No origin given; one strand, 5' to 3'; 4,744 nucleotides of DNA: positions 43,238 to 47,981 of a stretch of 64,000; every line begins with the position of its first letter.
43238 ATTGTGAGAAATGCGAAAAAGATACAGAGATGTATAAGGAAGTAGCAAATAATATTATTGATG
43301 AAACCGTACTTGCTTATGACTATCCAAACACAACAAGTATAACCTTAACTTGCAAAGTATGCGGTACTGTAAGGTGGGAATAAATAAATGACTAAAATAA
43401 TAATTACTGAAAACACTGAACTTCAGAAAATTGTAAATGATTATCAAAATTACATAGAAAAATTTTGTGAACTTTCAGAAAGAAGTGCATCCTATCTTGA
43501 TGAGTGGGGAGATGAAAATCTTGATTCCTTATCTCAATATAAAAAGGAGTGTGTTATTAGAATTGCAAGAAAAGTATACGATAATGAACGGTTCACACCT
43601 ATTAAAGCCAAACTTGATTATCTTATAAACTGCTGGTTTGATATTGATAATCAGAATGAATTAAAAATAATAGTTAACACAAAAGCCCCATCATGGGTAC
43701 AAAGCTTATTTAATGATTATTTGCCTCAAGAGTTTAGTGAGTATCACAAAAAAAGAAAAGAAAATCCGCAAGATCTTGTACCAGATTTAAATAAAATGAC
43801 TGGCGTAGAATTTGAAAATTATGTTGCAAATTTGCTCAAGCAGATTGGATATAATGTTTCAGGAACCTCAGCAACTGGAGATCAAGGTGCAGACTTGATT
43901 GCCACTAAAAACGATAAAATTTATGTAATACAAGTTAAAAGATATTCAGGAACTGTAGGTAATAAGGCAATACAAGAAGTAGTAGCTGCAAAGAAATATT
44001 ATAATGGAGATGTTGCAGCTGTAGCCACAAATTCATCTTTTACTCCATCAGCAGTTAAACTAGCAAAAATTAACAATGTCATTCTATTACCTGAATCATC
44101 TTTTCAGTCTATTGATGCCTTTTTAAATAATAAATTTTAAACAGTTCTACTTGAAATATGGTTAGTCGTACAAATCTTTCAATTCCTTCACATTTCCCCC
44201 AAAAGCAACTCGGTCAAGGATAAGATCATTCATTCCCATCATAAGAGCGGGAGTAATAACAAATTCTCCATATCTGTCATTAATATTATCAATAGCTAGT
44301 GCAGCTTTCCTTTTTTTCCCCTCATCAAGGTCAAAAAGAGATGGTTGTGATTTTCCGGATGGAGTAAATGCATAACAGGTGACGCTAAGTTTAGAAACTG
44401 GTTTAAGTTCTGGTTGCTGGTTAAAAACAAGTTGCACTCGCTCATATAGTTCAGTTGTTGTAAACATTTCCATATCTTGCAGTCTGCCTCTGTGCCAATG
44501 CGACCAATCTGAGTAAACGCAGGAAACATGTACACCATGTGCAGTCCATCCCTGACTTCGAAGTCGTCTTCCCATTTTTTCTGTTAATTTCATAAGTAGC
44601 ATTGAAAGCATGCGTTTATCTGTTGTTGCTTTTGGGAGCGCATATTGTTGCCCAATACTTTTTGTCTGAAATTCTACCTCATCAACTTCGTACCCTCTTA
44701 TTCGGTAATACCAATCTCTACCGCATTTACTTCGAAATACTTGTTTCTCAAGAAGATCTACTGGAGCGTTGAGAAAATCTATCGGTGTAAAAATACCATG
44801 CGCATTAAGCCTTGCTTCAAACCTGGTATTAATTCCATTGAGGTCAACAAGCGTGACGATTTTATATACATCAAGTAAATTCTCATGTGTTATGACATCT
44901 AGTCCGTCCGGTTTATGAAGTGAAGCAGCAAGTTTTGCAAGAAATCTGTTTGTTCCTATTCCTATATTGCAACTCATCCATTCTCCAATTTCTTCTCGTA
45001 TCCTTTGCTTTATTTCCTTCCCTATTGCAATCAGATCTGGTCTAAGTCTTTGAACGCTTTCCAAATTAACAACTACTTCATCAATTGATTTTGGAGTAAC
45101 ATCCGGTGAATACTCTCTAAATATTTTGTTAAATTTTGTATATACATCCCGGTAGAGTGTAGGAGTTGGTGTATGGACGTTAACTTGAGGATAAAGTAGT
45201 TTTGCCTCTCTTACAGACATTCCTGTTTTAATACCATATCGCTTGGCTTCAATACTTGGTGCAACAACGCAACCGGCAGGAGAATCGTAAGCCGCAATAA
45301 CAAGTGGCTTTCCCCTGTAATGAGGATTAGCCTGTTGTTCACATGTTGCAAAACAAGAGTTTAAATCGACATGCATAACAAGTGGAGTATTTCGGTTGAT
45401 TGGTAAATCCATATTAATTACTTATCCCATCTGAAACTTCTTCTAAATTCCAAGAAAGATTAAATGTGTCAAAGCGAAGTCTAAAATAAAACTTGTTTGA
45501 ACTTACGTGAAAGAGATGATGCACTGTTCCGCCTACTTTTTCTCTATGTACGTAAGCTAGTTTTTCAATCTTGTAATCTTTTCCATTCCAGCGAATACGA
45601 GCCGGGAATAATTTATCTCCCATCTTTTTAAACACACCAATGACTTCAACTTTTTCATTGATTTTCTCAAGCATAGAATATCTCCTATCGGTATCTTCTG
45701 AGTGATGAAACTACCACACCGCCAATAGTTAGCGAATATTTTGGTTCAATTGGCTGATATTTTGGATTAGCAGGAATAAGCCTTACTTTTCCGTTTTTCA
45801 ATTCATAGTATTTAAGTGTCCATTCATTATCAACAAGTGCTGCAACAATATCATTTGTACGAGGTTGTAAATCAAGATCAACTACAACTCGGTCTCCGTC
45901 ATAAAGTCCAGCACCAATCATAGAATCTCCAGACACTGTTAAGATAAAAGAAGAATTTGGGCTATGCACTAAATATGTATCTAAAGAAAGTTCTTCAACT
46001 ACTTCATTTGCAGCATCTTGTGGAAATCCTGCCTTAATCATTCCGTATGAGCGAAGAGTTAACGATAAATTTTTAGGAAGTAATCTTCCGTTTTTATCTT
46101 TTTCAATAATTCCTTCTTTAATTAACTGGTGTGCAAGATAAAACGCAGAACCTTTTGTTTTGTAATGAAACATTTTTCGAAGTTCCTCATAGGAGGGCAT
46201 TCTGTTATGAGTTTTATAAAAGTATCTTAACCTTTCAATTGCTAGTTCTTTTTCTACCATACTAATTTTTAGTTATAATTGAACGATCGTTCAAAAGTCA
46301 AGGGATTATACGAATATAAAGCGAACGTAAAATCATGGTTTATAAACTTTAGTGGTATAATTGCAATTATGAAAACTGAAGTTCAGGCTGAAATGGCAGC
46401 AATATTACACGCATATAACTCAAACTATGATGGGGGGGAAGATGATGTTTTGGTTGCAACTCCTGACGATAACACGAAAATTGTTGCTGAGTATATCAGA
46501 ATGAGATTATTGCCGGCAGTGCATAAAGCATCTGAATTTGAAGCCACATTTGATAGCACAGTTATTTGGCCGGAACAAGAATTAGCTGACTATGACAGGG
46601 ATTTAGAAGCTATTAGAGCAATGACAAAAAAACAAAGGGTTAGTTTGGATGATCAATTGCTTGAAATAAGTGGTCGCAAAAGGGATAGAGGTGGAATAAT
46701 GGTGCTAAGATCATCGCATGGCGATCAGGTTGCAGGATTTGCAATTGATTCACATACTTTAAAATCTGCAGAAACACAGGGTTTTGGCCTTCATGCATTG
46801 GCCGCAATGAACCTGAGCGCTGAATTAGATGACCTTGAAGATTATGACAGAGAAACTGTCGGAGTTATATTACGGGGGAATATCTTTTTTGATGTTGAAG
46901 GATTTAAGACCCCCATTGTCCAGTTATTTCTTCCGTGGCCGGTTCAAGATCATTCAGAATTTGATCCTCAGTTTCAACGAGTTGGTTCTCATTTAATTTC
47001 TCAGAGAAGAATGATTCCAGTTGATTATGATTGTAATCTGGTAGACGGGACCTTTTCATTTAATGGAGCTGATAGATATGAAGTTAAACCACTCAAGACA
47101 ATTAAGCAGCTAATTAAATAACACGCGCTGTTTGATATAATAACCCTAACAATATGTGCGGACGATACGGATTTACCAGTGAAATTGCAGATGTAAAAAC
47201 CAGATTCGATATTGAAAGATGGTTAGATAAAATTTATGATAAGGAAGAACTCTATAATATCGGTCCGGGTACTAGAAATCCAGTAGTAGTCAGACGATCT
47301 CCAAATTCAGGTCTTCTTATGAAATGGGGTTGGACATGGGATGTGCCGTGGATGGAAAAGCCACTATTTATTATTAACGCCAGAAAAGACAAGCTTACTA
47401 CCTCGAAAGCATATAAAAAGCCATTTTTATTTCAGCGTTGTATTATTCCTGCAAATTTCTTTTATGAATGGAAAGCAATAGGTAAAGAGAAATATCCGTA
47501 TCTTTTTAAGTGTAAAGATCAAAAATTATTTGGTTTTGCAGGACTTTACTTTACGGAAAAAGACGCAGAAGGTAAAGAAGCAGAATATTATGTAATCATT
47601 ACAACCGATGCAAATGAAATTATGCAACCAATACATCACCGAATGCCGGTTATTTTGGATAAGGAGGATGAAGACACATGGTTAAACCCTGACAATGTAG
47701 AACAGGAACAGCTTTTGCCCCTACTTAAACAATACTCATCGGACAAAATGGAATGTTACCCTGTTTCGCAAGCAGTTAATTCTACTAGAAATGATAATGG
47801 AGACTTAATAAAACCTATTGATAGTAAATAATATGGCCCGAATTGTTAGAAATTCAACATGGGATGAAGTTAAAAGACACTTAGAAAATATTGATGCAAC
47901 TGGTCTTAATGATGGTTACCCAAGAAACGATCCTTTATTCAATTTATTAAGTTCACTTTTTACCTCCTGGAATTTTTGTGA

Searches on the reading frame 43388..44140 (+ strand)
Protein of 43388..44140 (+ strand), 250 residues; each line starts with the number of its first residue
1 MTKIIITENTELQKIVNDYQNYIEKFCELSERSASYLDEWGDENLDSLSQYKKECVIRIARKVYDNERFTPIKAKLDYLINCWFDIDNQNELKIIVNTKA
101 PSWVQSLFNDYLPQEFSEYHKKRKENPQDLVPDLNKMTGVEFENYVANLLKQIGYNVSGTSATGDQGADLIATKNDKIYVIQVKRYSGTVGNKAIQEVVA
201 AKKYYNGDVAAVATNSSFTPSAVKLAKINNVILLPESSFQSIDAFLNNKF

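Call 40: search_protein_families(library=pfam, proteins=[window:43388-44140:+], max_evalue=0.001)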
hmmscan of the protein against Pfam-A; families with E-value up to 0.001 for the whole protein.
window:43388-44140:+ (250 aa): 2 families
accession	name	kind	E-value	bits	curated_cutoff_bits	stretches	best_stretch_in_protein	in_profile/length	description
PF04471.18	Mrr_cat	-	1.7e-26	93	21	1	134-239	1-111/115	Restriction endonuclease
PF22722.2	NA-iREase1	-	1.5e-10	41.5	27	1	142-227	1-89/106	NACHT-associated inactive Restriction Endonuclease 1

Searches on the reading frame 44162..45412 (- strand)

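Call 19: search_protein_families(library=pfam, proteins=[window:44162-45412:-], max_evalue=0.0001)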
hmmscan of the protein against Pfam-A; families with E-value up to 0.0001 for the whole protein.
window:44162-45412:- (416 aa): 2 families
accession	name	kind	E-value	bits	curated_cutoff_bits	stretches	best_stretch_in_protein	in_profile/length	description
PF00817.25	IMS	-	2.5e-36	125.3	23.2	1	15-163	1-147/148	impB/mucB/samB family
PF11799.13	IMS_C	-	1.9e-11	44.8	20.7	1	251-359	2-109/109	impB/mucB/samB family C-terminal domain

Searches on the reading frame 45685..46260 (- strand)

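Call 40: search_protein_families(library=pfam, proteins=[window:45685-46260:-], max_evalue=0.001)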
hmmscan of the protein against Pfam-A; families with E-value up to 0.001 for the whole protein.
window:45685-46260:- (191 aa): 1 family
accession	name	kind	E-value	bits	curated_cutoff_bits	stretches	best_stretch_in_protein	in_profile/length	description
PF00717.28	Peptidase_S24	-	4.2e-26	91.4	23.3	1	72-184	3-116/116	Peptidase S24-like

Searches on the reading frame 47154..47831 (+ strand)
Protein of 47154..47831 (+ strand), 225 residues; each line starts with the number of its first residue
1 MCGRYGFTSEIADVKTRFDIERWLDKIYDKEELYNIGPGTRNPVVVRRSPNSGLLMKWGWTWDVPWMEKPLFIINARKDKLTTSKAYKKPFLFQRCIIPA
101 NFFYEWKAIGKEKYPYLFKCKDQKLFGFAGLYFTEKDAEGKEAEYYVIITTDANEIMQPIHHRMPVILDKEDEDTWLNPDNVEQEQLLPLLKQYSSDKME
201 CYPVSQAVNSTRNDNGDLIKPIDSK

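Call 40: search_protein_families(library=pfam, proteins=[window:47154-47831:+], max_evalue=0.001)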
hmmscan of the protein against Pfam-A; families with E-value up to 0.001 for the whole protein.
window:47154-47831:+ (225 aa): 1 family
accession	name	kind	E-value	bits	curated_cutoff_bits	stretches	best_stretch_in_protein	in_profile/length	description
PF02586.19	SRAP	-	1.6e-59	201.4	27.1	1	1-210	1-213/214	SOS response associated peptidase (SRAP)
